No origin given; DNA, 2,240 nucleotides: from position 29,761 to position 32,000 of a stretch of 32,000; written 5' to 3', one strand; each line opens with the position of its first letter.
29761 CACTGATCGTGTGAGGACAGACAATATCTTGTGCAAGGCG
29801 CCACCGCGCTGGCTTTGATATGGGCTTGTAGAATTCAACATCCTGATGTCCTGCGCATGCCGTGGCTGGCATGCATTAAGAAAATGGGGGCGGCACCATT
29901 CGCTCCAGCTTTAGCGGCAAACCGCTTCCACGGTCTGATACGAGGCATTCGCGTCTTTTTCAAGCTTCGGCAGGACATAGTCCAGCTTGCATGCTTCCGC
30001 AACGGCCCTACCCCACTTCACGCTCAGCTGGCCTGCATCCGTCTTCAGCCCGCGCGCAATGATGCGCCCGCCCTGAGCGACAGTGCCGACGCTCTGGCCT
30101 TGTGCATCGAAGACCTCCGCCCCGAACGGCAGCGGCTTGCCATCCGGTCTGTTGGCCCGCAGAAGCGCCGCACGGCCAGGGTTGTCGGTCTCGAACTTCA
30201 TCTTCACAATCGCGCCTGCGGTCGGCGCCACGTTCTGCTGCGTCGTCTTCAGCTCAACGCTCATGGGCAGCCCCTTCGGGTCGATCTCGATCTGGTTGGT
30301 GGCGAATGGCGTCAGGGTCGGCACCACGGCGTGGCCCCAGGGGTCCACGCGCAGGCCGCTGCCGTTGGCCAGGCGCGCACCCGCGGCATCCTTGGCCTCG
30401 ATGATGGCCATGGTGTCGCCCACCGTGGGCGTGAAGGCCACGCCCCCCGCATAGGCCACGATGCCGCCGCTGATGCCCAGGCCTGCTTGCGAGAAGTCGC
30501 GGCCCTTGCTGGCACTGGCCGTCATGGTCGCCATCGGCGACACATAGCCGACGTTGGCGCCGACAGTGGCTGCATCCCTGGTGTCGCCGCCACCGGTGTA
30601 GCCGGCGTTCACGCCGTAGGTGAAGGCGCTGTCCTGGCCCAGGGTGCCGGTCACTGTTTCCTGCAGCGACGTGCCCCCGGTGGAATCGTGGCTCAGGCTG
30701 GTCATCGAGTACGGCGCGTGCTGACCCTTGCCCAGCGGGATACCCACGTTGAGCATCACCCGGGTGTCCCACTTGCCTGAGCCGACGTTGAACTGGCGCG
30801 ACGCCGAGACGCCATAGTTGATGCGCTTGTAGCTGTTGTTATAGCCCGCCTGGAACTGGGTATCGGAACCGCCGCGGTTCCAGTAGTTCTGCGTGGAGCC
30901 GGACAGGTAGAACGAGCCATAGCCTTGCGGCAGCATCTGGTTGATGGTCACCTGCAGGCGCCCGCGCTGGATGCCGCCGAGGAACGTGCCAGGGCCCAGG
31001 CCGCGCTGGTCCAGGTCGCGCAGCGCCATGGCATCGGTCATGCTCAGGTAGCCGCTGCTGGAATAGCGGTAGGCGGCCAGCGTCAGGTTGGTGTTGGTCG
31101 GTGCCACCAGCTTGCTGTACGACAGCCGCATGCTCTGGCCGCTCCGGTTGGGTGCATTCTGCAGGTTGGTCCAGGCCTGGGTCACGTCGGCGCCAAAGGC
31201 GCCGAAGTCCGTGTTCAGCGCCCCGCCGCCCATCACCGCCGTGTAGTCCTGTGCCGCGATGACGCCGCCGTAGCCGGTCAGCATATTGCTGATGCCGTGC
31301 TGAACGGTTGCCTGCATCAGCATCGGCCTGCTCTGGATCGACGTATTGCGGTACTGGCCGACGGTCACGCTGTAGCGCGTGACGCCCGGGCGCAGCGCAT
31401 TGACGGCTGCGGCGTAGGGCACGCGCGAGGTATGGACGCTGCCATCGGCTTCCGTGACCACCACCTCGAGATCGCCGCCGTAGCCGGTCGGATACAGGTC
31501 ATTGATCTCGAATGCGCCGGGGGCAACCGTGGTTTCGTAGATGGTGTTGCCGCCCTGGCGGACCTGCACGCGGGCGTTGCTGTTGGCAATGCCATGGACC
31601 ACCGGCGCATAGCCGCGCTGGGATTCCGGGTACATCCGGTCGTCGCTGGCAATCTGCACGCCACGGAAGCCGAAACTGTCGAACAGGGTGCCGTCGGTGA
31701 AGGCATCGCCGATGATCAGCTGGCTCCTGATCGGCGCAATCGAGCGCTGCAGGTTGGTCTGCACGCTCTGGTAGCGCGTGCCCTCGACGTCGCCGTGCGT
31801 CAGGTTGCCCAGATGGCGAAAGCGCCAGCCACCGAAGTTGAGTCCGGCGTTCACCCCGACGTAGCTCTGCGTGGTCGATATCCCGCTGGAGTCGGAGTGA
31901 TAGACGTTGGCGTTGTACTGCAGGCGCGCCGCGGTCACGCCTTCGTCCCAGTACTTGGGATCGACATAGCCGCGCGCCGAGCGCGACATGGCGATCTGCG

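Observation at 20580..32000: Two paralogous unorthodox hybrid kinases bracket two NarL-type regulators, co-oriented with chaperone-usher pilus genes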

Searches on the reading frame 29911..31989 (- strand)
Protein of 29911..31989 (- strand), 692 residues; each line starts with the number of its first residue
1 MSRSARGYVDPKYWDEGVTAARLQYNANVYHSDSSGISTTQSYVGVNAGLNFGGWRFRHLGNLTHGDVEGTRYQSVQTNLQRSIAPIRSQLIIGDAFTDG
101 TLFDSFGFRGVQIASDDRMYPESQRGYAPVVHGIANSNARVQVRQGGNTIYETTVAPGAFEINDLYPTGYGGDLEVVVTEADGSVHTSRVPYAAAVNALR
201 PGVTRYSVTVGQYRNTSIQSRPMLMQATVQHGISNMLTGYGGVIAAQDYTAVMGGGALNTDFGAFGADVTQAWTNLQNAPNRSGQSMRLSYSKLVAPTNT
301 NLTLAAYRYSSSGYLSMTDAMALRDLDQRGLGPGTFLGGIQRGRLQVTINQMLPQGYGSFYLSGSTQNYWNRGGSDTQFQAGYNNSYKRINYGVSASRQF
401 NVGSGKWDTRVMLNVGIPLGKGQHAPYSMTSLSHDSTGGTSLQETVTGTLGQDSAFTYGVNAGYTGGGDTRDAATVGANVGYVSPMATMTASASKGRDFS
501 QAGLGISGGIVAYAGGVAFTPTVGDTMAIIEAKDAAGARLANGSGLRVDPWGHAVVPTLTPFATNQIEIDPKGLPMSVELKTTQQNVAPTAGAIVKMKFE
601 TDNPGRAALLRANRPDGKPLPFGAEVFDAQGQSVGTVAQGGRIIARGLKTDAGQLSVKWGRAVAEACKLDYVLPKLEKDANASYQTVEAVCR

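Call 4: search_protein_families(library=pfam, proteins=[window:29911-31989:-], max_evalue=0.01)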
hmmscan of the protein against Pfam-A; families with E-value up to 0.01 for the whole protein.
window:29911-31989:- (692 aa): 3 families
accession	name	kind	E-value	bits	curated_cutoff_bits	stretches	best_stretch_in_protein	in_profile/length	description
PF00577.26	Usher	-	3e-168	561.5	27.1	1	43-599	1-549/549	Outer membrane usher protein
PF13953.12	PapC_C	-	4.7e-22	78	27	1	609-675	1-66/66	PapC C-terminal domain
PF13954.11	PapC_N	-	4.3e-07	30.4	27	1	1-28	118-145/146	PapC N-terminal domain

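Call 5: search_protein_families(library=ncbifam, proteins=[window:29911-31989:-], max_evalue=0.01)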
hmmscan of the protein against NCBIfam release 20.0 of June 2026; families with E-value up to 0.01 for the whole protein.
window:29911-31989:- (692 aa): 15 families
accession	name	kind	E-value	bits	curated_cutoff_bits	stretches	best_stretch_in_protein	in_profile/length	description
NF007337.0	PRK09828.1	equivalog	1.1e-178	596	830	1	3-684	159-855/865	outer membrane usher protein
NF011784.0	PRK15248.1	equivalog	2.3e-147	492.3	996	1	3-678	144-840/853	fimbrial outer membrane usher protein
NF011740.0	PRK15193.1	equivalog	7.3e-144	480.6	995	1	2-692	165-877/877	fimbrial biogenesis usher protein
NF011754.0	PRK15207.1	equivalog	1.4e-137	460.1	1271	1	1-692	160-842/842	outer membrane usher protein LpfC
NF011763.0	PRK15217.1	subfamily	1.1e-130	437.3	933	1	5-647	138-790/826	fimbrial biogenesis outer membrane usher protein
NF011745.0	PRK15198.1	subfamily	2e-122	409.9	975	1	2-678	152-844/860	outer membrane usher protein FimD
NF011826.0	PRK15298.1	equivalog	9.4e-105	351.3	1422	1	3-691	155-847/848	fimbrial outer membrane usher protein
NF011769.0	PRK15223.1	equivalog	8.9e-104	347.9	1105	1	6-692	149-836/836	fimbrial biogenesis outer membrane usher protein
NF011760.0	PRK15213.1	equivalog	2.7e-98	329.9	752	1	10-670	148-779/796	PefC/AfrB family outer membrane usher protein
NF011822.1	PRK15294.1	equivalog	2.2e-95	320.3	1397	1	5-675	154-830/845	fimbrial outer membrane usher protein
NF011774.0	PRK15235.1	exception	3.4e-85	286.9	1191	1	10-680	143-805/814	SEF14/SEF18 fimbria usher protein SefC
NF011832.0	PRK15304.1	subfamily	2e-70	237.8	723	1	15-692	150-801/801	fimbrial biogenesis usher protein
NF011791.0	PRK15255.1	equivalog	6.5e-67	226.2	1289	1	7-669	148-811/829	fimbrial outer membrane usher protein StdB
NF011812.0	PRK15284.1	subfamily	1.6e-61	208.2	972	1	9-664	160-822/881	outer membrane usher protein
NF011804.0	PRK15273.1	equivalog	1.7e-47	161.7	1371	1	8-674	161-828/899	fimbrial biogenesis outer membrane usher protein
